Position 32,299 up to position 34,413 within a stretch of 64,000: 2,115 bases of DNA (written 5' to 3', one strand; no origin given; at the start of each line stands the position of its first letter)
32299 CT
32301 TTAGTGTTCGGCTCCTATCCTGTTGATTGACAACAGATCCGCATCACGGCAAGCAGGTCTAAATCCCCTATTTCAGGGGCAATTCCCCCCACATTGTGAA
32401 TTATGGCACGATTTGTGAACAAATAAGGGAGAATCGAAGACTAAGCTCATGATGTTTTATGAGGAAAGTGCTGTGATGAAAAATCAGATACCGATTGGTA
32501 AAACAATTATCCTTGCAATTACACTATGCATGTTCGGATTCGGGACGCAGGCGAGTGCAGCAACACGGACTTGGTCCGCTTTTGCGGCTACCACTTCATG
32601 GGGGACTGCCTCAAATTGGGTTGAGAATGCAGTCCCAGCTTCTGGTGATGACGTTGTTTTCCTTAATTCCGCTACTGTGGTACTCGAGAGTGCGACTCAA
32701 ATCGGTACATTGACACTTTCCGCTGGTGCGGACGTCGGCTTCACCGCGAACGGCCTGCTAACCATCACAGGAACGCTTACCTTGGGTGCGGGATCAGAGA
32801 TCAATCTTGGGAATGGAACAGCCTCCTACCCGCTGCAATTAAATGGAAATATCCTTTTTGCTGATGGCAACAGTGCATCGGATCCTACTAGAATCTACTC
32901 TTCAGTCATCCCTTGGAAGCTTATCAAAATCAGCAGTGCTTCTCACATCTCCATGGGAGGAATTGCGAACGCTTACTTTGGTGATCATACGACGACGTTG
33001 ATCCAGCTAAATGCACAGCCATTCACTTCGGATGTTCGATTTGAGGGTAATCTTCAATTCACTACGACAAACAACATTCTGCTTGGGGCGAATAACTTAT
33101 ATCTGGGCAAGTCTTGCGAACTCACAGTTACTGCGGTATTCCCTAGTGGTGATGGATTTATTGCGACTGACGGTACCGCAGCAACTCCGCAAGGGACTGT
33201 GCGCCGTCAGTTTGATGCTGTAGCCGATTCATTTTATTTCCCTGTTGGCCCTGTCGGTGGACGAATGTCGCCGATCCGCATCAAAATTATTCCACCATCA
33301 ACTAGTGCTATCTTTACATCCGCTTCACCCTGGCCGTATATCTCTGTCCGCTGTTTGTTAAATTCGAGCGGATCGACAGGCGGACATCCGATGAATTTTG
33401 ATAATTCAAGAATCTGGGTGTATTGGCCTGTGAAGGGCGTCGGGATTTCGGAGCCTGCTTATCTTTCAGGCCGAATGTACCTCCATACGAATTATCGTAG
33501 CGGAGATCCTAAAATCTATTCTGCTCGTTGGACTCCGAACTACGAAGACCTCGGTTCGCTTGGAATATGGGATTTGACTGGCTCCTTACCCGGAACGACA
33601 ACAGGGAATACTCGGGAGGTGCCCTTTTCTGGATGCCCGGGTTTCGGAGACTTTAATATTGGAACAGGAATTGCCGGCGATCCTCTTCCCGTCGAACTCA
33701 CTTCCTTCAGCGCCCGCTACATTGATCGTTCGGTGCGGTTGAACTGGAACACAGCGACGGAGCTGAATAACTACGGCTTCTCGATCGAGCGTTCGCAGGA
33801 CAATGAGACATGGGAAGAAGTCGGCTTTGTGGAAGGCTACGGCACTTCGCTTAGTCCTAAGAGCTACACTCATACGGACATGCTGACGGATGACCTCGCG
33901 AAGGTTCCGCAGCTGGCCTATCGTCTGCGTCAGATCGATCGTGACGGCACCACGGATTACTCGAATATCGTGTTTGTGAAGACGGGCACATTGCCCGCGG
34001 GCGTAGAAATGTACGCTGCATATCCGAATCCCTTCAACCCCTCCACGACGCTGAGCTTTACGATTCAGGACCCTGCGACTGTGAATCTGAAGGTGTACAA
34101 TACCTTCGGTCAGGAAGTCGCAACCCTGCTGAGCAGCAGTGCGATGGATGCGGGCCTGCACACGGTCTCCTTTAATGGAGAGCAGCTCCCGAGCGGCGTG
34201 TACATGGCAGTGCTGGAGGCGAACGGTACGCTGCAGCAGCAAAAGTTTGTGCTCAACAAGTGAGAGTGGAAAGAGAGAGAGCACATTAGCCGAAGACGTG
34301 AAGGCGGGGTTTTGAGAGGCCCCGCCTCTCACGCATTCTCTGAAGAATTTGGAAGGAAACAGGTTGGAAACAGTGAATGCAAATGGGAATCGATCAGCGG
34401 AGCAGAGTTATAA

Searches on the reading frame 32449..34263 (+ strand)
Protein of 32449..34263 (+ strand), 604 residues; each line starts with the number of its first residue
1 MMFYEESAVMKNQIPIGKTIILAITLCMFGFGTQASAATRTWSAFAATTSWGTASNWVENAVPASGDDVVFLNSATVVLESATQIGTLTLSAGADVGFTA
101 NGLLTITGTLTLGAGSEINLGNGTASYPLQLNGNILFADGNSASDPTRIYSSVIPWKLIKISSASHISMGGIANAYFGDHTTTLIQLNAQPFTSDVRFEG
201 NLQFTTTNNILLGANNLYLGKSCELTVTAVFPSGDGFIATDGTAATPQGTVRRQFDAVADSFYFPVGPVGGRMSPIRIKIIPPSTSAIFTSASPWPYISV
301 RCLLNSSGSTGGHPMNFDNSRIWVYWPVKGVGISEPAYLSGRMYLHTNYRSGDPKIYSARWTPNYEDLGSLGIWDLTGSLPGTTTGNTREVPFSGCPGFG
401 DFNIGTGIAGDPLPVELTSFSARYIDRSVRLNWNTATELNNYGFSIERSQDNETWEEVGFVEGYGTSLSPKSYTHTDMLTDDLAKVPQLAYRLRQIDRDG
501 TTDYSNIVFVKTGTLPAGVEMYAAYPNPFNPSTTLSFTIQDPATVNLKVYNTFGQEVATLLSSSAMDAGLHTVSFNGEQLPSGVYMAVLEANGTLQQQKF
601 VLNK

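Call 8: search_protein_families(library=pfam, proteins=[window:32449-34263:+], max_evalue=0.001)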
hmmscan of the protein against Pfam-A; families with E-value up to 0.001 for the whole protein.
window:32449-34263:+ (604 aa): 3 families
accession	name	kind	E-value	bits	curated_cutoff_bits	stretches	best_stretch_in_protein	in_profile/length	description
PF18962.6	Por_Secre_tail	-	8.3e-08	32.9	27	1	525-601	2-74/75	Secretion system C-terminal sorting domain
PF10162.14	G8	-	0.00014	22.2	22.9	0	57-171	2-113/124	G8 domain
PF13860.13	FlgD_ig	-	0.00054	20.3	27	0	534-592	13-76/79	FlgD Ig-like domain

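Call 16: find_homologous_proteins(query=window:32449-34263:+)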
Query window:32449-34263:+ (604 aa): 297 proteins with E <= 0.001 among 8000 candidates; the best 120 are listed.
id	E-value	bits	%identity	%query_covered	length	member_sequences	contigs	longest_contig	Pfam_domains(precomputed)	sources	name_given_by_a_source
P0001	0.0e+0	1348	100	99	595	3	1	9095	PF18962.8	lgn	-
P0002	4.7e-205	701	58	97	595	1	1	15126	PF18962.8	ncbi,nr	ncbi:MAG: T9SS type A sorting domain-containing protein [Bacteroidetes bacterium]|nr:T9SS type A sor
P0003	7.1e-177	608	54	95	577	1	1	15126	PF18962.8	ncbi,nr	ncbi:MAG: T9SS type A sorting domain-containing protein [Bacteroidetes bacterium]|nr:T9SS type A sor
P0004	1.1e-174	601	51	100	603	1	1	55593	PF18962.8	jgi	jgi:hypothetical protein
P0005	1.7e-168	580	63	72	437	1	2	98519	PF18962.8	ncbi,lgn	ncbi:MAG: T9SS type A sorting domain-containing protein [Bacteroidota bacterium]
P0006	4.9e-164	565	51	95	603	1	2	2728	PF18962.8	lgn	-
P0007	1.8e-162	560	49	97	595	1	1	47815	PF18962.8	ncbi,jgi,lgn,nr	ncbi:MAG: T9SS type A sorting domain-containing protein [Bacteroidota bacterium]|jgi:hypothetical pr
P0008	2.3e-159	550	50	99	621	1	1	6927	PF18962.8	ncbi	-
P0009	9.5e-157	541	47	99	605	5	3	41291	PF18962.8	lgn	-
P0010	1.8e-156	540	48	93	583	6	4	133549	PF18962.8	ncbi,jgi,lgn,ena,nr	ncbi:MAG TPA: T9SS type A sorting domain-containing protein [Bacteroidota bacterium]|nr:T9SS type A 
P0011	9.1e-154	532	47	100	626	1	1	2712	PF18962.8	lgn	-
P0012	2.1e-152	527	48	97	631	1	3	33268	PF18962.8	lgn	-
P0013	4.5e-152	526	49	99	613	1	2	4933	PF18962.8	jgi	jgi:hypothetical protein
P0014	1.5e-150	521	45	97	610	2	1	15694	PF18962.8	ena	-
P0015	2.0e-150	520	49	99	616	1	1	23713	PF18962.8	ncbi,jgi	ncbi:MAG: T9SS type A sorting domain-containing protein [Bacteroidota bacterium]|jgi:hypothetical pr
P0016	5.9e-145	502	48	97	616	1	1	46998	PF18962.8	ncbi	-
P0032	3.7e-104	368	39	97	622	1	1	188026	PF18962.8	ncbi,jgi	-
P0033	4.2e-103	364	39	94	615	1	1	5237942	PF18962.8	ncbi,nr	ncbi:MAG: T9SS type A sorting domain-containing protein [Bacteroidia bacterium]|nr:T9SS type A sorti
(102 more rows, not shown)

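Call 18: find_encoding_contigs(protein=P0002, flank=10000, max_places=2)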
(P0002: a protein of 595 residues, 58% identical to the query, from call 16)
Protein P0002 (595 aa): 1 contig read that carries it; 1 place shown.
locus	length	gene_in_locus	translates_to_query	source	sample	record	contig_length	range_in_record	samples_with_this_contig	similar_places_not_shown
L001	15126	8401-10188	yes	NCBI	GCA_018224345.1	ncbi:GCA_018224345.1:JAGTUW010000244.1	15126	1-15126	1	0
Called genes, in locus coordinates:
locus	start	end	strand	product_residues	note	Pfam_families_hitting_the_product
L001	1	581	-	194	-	PF00702:Hydrolase, PF12710:HAD, PF13419:HAD_2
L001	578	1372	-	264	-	PF00106:adh_short, PF08659:KR, PF13561:adh_short_C2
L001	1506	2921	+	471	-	PF00072:Response_reg, PF00158:Sigma54_activat, PF14532:Sigma54_activ_2, PF07728:AAA_5 (weak), PF25601:AAA_lid_14, PF02954:HTH_8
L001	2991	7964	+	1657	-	PF00072:Response_reg, PF08447:PAS_3, PF00989:PAS, PF08448:PAS_4, PF00989:PAS, PF08448:PAS_4, PF13426:PAS_9, PF08447:PAS_3, +22 more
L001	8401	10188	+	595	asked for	PF18962:Por_Secre_tail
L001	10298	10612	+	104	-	-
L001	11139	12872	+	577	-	PF18962:Por_Secre_tail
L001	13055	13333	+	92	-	-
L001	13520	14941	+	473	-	PF00072:Response_reg, PF00158:Sigma54_activat, PF14532:Sigma54_activ_2 (weak), PF25601:AAA_lid_14, PF02954:HTH_8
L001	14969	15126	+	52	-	PF13188:PAS_8 (weak), PF00989:PAS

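Call 19: find_encoding_contigs(protein=P0004, flank=10000, max_places=2)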
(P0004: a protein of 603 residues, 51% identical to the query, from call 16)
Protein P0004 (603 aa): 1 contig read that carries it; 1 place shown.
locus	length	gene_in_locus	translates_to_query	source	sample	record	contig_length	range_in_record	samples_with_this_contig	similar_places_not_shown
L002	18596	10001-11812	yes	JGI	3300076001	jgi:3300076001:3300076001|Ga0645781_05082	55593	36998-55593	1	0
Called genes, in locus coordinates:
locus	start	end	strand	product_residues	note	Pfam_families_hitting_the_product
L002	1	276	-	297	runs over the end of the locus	PF00106:adh_short, PF08659:KR, PF13561:adh_short_C2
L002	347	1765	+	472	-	PF00072:Response_reg, PF00158:Sigma54_activat, PF14532:Sigma54_activ_2, PF07724:AAA_2 (faint), PF07728:AAA_5 (weak), PF25601:AAA_lid_14, PF02954:HTH_8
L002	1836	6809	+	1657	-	PF00072:Response_reg, PF08447:PAS_3, PF00989:PAS, PF08448:PAS_4, PF08448:PAS_4, PF13426:PAS_9, PF08447:PAS_3, PF00989:PAS, +23 more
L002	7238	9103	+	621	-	PF18962:Por_Secre_tail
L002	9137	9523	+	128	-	-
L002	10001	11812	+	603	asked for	PF18962:Por_Secre_tail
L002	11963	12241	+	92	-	-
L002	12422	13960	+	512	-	PF00072:Response_reg, PF00158:Sigma54_activat, PF25601:AAA_lid_14, PF02954:HTH_8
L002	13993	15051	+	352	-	PF00989:PAS, PF08448:PAS_4 (weak), PF13426:PAS_9 (weak), PF00512:HisKA, PF02518:HATPase_c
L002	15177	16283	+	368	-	PF01883:FeS_assembly_P, PF00142:Fer4_NifH (faint), PF02374:ArsA_ATPase (faint), PF09140:MipZ, PF10609:ParA, PF13614:AAA_31, PF01656:CbiA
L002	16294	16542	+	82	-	PF01106:NifU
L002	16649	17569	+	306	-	PF01513:NAD_kinase, PF20143:NAD_kinase_C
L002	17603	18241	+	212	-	-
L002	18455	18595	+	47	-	?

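Call 20: find_encoding_contigs(protein=P0007, flank=10000, max_places=2)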
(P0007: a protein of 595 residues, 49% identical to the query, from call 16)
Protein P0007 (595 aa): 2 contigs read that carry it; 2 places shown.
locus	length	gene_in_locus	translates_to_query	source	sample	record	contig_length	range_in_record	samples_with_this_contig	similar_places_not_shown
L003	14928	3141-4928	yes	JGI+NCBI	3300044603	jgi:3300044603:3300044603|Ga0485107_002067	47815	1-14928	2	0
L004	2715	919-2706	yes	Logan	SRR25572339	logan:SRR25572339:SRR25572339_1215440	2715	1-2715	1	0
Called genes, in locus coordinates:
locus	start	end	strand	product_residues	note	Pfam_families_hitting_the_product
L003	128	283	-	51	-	-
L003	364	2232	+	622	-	PF18962:Por_Secre_tail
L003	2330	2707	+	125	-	-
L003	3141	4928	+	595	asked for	PF18962:Por_Secre_tail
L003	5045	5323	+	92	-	-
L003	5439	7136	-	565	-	PF18962:Por_Secre_tail (weak)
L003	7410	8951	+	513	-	-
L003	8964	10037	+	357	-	PF00989:PAS, PF13426:PAS_9 (weak), PF00512:HisKA, PF02518:HATPase_c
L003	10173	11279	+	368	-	PF01883:FeS_assembly_P, PF00142:Fer4_NifH (faint), PF02374:ArsA_ATPase (faint), PF09140:MipZ, PF10609:ParA, PF13614:AAA_31, PF01656:CbiA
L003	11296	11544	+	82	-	PF01106:NifU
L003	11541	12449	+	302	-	PF01513:NAD_kinase, PF20143:NAD_kinase_C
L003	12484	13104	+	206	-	-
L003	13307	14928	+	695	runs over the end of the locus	PF03169:OPT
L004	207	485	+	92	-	-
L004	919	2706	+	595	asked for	PF18962:Por_Secre_tail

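Call 21: find_encoding_contigs(protein=P0010, flank=10000, max_places=1)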
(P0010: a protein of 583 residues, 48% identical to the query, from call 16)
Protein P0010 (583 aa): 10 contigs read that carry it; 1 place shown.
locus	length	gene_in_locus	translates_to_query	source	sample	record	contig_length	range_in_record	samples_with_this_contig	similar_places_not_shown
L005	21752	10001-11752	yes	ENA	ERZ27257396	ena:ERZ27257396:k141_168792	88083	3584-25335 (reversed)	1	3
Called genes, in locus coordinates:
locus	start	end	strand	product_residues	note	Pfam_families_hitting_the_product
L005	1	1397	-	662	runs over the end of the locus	PF18483:Lectin_L-type_dom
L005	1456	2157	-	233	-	PF00702:Hydrolase, PF12710:HAD, PF13419:HAD_2, PF13242:Hydrolase_like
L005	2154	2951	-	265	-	PF00106:adh_short, PF01370:Epimerase (weak), PF08659:KR, PF13561:adh_short_C2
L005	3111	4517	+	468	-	PF00072:Response_reg, PF00158:Sigma54_activat, PF14532:Sigma54_activ_2, PF07728:AAA_5, PF25601:AAA_lid_14, PF02954:HTH_8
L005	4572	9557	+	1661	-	PF00072:Response_reg, PF08447:PAS_3, PF08448:PAS_4, PF13426:PAS_9, PF08447:PAS_3, PF08448:PAS_4, PF13426:PAS_9, PF00989:PAS, +21 more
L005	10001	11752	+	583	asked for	PF18962:Por_Secre_tail (weak)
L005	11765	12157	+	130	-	-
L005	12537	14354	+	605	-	PF18962:Por_Secre_tail (weak)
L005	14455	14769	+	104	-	-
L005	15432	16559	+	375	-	PF18962:Por_Secre_tail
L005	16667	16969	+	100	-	-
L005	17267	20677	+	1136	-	PF07494:Reg_prop (faint), PF08447:PAS_3 (weak), PF07730:HisKA_3 (weak), PF02518:HATPase_c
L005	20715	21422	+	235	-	PF00072:Response_reg, PF08281:Sigma70_r4_2 (weak), PF00196:GerE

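Call 22: find_encoding_contigs(protein=P0016, flank=10000, max_places=1)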
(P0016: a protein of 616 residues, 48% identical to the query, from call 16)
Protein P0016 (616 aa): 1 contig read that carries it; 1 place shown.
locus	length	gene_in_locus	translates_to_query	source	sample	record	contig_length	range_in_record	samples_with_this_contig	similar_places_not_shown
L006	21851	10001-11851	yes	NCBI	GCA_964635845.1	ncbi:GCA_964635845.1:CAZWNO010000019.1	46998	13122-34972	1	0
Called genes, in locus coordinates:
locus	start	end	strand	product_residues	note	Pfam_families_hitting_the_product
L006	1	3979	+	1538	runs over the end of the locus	PF00072:Response_reg, PF08447:PAS_3, PF00989:PAS, PF08448:PAS_4, PF08448:PAS_4, PF00989:PAS, PF13426:PAS_9, PF00989:PAS, +17 more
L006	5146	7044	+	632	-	PF18962:Por_Secre_tail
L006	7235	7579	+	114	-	-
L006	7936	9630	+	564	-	PF18962:Por_Secre_tail (weak)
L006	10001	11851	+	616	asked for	PF18962:Por_Secre_tail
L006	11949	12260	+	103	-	-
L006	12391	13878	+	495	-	PF00072:Response_reg, PF00158:Sigma54_activat, PF14532:Sigma54_activ_2, PF01078:Mg_chelatase (faint), PF25601:AAA_lid_14, PF02954:HTH_8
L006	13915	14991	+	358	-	PF00989:PAS, PF13188:PAS_8 (weak), PF08448:PAS_4, PF13426:PAS_9 (weak), PF00512:HisKA, PF02518:HATPase_c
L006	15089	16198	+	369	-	PF01883:FeS_assembly_P, PF02374:ArsA_ATPase (faint), PF00142:Fer4_NifH (faint), PF09140:MipZ, PF10609:ParA, PF13614:AAA_31, PF01656:CbiA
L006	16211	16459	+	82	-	PF01106:NifU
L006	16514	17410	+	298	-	PF01513:NAD_kinase, PF20143:NAD_kinase_C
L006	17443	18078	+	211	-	-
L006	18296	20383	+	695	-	PF03169:OPT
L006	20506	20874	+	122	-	PF05402:PqqD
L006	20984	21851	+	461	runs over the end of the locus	PF07690:MFS_1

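Call 23: find_encoding_contigs(protein=P0032, flank=10000, max_places=1)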
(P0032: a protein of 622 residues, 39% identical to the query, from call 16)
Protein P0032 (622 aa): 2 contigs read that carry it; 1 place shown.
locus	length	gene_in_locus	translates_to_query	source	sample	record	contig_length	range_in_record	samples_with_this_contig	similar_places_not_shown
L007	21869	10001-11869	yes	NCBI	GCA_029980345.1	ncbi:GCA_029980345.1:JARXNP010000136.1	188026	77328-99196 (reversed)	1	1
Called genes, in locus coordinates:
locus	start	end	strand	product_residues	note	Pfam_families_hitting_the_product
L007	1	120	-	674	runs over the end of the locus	PF00139:Lectin_legB (weak), PF18483:Lectin_L-type_dom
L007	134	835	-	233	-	PF00702:Hydrolase, PF12710:HAD, PF13419:HAD_2, PF13242:Hydrolase_like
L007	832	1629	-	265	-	PF00106:adh_short, PF08659:KR, PF13561:adh_short_C2, PF13439:Glyco_transf_4 (faint)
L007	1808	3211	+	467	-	PF00072:Response_reg, PF00158:Sigma54_activat, PF14532:Sigma54_activ_2, PF07728:AAA_5 (weak), PF25601:AAA_lid_14, PF02954:HTH_8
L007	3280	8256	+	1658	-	PF00072:Response_reg, PF08447:PAS_3, PF00989:PAS, PF08447:PAS_3, PF13426:PAS_9, PF00989:PAS, PF08448:PAS_4, PF13426:PAS_9, +25 more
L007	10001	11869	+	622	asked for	PF18962:Por_Secre_tail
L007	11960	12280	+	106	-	-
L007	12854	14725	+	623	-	PF18962:Por_Secre_tail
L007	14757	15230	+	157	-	-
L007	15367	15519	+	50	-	-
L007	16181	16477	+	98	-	-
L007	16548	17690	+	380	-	PF18962:Por_Secre_tail (weak)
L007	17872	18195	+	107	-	-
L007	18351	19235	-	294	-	-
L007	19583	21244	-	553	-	PF18962:Por_Secre_tail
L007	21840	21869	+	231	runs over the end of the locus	-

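Call 24: find_encoding_contigs(protein=P0033, flank=10000, max_places=1)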
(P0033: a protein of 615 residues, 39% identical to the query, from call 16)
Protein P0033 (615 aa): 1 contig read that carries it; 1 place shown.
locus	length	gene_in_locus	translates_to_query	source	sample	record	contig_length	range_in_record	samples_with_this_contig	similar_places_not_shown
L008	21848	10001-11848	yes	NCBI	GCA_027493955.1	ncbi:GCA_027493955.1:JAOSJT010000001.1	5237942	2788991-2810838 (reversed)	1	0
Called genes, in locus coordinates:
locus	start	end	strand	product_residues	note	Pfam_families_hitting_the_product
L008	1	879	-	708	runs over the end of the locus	PF00139:Lectin_legB (weak), PF18483:Lectin_L-type_dom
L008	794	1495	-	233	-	PF00702:Hydrolase, PF12710:HAD, PF13419:HAD_2, PF13242:Hydrolase_like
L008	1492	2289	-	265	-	PF00106:adh_short, PF08659:KR, PF13561:adh_short_C2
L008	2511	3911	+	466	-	PF00072:Response_reg, PF01078:Mg_chelatase (faint), PF00158:Sigma54_activat, PF14532:Sigma54_activ_2, PF07728:AAA_5 (weak), PF25601:AAA_lid_14, PF02954:HTH_8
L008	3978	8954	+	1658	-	PF00072:Response_reg, PF08447:PAS_3, PF00989:PAS, PF08448:PAS_4, PF13426:PAS_9, PF00989:PAS, PF08448:PAS_4, PF13426:PAS_9, +22 more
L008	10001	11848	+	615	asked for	PF18962:Por_Secre_tail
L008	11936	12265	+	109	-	-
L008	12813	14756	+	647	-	PF18962:Por_Secre_tail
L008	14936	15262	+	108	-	-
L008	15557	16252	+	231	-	-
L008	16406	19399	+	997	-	PF19081:Ig_7, PF18962:Por_Secre_tail (weak)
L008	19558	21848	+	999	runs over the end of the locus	PF19081:Ig_7, PF18962:Por_Secre_tail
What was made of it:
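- L005, L007 and L008 keep the array and the promoters without an adjacent RR2 (calls 21, 23, 24).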

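Call 53: search_protein_families(library=ncbifam, proteins=[window:32476-34263:+], max_evalue=0.01)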
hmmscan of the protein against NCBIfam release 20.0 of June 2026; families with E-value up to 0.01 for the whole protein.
window:32476-34263:+ (595 aa): 5 families
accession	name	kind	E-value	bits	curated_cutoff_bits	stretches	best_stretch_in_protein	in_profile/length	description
TIGR04183.1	Por_Secre_tail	domain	1.2e-09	38.1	23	1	516-593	2-71/72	T9SS type A sorting domain-containing protein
NF038113.1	T9SSA_dep_M36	equivalog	2.4e-06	26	885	1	511-593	791-868/869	T9SS-dependent M36 family metallopeptidase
NF052323.1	T9SSA_dep_M6i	equivalog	2.7e-06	25.6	600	1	515-588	960-1032/1043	T9SS-dependent M6-like inactivated metalloprotease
NF033707.1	T9SS_sortase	equivalog_domain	0.00093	16.9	420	1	496-587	982-1082/1095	type IX secretion system sortase PorU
NF052228.1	T9SS_PorZ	equivalog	0.009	14.5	260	0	512-580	672-740/757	type IX secretion system anionic LPS delivery protein PorZ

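Call 87: predict_structure(alignment_id=A6)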
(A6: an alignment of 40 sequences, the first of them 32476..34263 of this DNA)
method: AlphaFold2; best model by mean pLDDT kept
length: 595 residues; sequences in the alignment: 40
mean_pLDDT: 87.6   pTM: 0.66
mean pLDDT of the five models: 87.6, 86.3, 84.9, 84.5, 83.5
residues with pLDDT >= 90: 342; 70-90: 186; 50-70: 51; < 50: 16
segments of 3 or more residues with pLDDT < 50: 1-4, 23-25, 400-405
pLDDT, mean of each block of 10 residues (from residue 1): 55 71 67 95 97 96 97 97 97 96 98 91 98 97 93 97 97 94 97 95 96 95 86 89 96 95 94 90 96 77 72 89 94 92 85 89 84 78 93 80 53 86 78 92 91 78 90 87 89 84 72 67 79 91 94 86 83 90 91 76
secondary structure, 60 per line:
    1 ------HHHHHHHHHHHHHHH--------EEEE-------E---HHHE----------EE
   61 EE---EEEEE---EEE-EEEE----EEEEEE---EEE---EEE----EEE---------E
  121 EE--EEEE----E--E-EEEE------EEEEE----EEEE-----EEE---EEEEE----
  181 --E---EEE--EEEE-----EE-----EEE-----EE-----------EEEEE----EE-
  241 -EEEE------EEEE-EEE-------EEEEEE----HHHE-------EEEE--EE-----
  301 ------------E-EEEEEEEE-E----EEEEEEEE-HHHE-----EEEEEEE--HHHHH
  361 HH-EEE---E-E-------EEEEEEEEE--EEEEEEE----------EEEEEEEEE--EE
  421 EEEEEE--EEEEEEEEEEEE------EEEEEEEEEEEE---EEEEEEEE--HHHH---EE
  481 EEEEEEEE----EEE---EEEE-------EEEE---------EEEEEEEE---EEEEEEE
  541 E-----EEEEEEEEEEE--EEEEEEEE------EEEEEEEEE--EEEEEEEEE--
elements in order: H7-21 E30-33 E59-62 E66-70 E74-76 E78-81 E86-91 E95-97 E101-103 E108-110 E120-122 E125-128 E138-141 E148-152 E157-160 E166-168 E172-176 E187-189 E192-195 E208-210 E229-233 E242-245 E252-255 E257-259 E267-272 E288-291 E315-322 E329-336 E347-353 H356-362 E364-366 E380-388 E391-397 E408-416 E419-426 E429-440 E447-458 E462-469 H472-475 E479-488 E493-495 E499-502 E510-513 E523-530 E534-541 E547-557 E560-567 E574-582 E585-593

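Call 89: fold_search(model_id=the predicted structure, library=pdb)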
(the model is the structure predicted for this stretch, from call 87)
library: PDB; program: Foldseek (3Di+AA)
matches with E <= 10: 1647; with E <= 0.001: 86
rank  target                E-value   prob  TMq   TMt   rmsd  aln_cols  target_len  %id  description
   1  7y8s_A                9.4e-06  1.00  0.16  0.29  14.7       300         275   15  Crystal structure of sDscam FNIII1-3 domains, isoform beta2v6 (released 2023-05-24)
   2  6za2_A                2.1e-05  1.00  0.14  0.10  15.3       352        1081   11  Crystal structure of dimeric latent PorU from Porphyromonas gingivalis (released 2021-09-29)
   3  6za2_B                2.3e-05  1.00  0.14  0.10  15.5       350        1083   12  Crystal structure of dimeric latent PorU from Porphyromonas gingivalis (released 2021-09-29)
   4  6xi3                  3.0e-05  1.00  0.13  0.19  36.1       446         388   12  Crystal structure of tetra-tandem repeat in extending region of large adhesion protein (released 2020-10-14)
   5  6a8p_B                5.6e-05  0.99  0.13  0.11  21.1       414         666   10  Transglutaminase 2 mutant G224V in complex with GTP (released 2018-09-26)
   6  7mrk_D                6.4e-05  1.00  0.16  0.28  21.9       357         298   10  Chicken CNTN4 APP complex (released 2022-01-05)
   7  6umx_l                1.4e-04  1.00  0.14  0.33  13.1       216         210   13  Structural basis for specific inhibition of extracellular activation of pro/latent myostatin by SRK-015 (released 2020-02-26)
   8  7pg0_A                1.5e-04  0.96  0.15  0.12  28.3       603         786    9  Low resolution Cryo-EM structure of full-length insulin receptor bound to 3 insulin with visible ddm micelle, conf 1 (released 2022-02-02)
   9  9ba4_A                1.6e-04  0.99  0.16  0.11  31.7       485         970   11  Full-length cross-linked Contactin 2 (CNTN2) (released 2024-07-17)
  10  6ldw_A                1.6e-04  1.00  0.13  0.32  14.5       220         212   13  Structure of antibody C9 in complex with methylated peptide (released 2020-11-25)
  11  6a8p_C                1.8e-04  0.99  0.12  0.11  20.5       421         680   10  Transglutaminase 2 mutant G224V in complex with GTP (released 2018-09-26)
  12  7jwp_P                2.0e-04  1.00  0.13  0.30  13.8       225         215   11  Fab CJ11 in complex IL-18 peptide liberated by Caspase cleavage (released 2021-03-24)
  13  6kzb_C                2.1e-04  0.99  0.13  0.12  20.0       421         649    9  Transglutaminase2 complexed with calcium (released 2020-12-09)
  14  6a8p_A                2.3e-04  0.99  0.12  0.11  19.8       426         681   10  Transglutaminase 2 mutant G224V in complex with GTP (released 2018-09-26)
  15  4pyg_A                2.3e-04  0.98  0.12  0.11  20.6       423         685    9  Transglutaminase2 complexed with GTP (released 2015-02-11)
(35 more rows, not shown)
